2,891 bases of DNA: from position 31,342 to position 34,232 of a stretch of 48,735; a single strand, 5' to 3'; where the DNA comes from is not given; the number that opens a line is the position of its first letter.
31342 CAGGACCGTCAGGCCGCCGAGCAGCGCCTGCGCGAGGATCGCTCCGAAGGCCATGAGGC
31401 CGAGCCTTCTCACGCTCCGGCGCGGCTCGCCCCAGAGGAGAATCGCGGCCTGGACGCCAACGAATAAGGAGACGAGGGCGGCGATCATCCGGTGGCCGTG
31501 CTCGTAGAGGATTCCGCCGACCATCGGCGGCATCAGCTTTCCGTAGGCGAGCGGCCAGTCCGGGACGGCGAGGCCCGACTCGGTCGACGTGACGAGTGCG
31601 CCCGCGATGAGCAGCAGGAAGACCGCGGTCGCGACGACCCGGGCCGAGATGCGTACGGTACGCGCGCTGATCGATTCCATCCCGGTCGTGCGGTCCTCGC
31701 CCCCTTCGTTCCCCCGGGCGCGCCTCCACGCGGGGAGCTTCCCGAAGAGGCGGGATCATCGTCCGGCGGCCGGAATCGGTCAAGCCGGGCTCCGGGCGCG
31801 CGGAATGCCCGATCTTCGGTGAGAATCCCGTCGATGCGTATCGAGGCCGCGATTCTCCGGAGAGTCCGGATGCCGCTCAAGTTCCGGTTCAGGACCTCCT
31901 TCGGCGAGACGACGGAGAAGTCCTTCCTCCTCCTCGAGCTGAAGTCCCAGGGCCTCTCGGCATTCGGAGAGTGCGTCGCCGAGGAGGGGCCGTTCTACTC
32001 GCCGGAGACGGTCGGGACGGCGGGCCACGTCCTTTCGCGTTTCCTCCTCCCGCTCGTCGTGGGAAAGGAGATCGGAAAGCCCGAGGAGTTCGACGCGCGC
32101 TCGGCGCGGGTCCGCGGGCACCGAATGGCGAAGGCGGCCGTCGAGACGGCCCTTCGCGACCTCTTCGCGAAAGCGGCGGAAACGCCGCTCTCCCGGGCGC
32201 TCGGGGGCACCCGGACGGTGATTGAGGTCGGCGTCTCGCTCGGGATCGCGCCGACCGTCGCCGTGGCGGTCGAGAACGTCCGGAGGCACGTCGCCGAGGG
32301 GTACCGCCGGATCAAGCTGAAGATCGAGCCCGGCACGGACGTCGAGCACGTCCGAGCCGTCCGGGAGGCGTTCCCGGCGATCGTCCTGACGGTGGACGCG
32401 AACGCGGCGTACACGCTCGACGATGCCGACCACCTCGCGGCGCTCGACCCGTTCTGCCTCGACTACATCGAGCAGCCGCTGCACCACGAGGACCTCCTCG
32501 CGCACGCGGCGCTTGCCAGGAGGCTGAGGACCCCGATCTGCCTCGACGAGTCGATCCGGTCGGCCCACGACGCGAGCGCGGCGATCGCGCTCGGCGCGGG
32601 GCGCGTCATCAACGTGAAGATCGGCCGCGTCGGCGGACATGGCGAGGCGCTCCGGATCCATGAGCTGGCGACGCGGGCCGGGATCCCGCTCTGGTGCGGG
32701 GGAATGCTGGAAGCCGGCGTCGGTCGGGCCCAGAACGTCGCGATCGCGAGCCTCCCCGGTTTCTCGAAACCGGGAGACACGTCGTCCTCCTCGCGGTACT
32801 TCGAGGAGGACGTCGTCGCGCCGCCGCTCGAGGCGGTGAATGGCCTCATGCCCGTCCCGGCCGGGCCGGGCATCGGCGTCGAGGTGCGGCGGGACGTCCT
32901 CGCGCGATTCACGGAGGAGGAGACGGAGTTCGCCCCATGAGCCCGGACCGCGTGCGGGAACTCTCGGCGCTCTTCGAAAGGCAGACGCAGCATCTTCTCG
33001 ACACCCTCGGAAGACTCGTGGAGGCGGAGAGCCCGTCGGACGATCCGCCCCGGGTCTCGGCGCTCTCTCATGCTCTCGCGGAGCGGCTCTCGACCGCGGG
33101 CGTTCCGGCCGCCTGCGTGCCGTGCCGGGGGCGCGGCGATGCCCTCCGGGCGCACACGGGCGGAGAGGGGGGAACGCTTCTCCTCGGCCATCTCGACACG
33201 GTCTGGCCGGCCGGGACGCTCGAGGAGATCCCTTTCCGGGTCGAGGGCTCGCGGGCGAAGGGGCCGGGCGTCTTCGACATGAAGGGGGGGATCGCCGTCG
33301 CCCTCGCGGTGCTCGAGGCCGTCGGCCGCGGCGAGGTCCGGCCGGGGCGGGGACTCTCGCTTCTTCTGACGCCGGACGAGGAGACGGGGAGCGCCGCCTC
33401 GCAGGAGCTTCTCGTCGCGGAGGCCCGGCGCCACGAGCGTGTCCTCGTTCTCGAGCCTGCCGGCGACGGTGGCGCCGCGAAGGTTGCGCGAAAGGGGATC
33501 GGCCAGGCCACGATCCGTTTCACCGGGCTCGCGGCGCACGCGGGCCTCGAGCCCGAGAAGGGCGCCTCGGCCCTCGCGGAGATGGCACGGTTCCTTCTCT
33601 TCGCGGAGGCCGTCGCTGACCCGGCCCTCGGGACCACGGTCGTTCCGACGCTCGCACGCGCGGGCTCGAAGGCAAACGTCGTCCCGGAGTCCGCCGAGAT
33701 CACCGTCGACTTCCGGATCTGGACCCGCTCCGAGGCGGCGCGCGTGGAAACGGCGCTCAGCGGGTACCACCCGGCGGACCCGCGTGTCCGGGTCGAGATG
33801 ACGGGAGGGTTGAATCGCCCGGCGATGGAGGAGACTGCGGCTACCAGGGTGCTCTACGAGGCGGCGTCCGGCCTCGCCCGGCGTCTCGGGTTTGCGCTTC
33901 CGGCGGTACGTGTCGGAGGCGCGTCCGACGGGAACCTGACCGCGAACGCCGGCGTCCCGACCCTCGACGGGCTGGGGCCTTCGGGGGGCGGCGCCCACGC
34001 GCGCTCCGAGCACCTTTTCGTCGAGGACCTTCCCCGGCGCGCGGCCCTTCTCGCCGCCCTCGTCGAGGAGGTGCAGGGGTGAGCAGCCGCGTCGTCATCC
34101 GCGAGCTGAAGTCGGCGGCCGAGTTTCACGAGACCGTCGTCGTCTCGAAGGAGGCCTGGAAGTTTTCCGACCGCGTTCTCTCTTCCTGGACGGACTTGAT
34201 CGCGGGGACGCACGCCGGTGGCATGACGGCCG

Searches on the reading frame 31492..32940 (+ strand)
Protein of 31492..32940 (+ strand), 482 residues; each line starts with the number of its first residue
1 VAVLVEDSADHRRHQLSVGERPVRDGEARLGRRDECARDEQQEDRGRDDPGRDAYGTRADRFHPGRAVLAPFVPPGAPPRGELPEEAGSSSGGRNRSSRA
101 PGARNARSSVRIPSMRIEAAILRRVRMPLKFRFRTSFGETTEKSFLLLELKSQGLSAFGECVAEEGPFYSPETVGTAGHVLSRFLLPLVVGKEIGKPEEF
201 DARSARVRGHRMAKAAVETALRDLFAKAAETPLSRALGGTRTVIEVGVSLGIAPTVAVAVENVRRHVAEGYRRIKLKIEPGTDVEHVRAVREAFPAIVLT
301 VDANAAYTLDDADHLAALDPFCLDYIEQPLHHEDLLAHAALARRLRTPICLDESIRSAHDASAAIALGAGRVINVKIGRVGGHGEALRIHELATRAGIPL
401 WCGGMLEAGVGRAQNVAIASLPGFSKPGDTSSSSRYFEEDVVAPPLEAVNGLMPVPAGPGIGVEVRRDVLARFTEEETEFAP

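Call 35: search_protein_families(library=pfam, proteins=[window:31492-32940:+], max_evalue=0.00001)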
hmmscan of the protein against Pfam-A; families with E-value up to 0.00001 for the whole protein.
window:31492-32940:+ (482 aa): 2 families
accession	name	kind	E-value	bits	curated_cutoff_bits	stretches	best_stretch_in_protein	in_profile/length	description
PF13378.12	MR_MLE_C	-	4.3e-51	174.2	29.4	1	260-468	3-218/219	Enolase C-terminal domain-like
PF02746.21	MR_MLE_N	-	3.4e-11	43.8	22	1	121-238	5-117/117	Mandelate racemase / muconate lactonizing enzyme, N-terminal domain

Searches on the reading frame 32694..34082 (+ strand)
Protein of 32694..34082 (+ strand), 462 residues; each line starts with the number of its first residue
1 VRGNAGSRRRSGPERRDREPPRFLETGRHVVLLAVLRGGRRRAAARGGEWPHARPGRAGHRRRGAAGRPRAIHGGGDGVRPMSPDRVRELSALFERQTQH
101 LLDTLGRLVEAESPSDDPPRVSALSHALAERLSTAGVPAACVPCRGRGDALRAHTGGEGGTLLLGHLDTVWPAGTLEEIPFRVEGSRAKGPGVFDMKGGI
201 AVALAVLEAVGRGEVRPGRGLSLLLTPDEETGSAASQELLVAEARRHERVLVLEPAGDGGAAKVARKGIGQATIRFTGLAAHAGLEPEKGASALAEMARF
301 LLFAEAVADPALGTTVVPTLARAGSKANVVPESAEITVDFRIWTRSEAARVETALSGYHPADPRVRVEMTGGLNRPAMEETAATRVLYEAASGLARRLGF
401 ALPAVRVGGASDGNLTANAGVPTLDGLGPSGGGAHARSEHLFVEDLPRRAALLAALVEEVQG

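Call 35: search_protein_families(library=pfam, proteins=[window:32694-34082:+], max_evalue=0.00001)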
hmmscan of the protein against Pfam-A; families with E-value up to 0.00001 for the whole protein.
window:32694-34082:+ (462 aa): 2 families
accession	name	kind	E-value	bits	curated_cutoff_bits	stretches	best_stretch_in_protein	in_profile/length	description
PF01546.33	Peptidase_M20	-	2.3e-25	90.2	24.6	1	162-458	1-205/206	Peptidase family M20/M25/M40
PF07687.19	M20_dimer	-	8.8e-16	58.2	21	1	264-355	1-95/107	Peptidase dimerisation domain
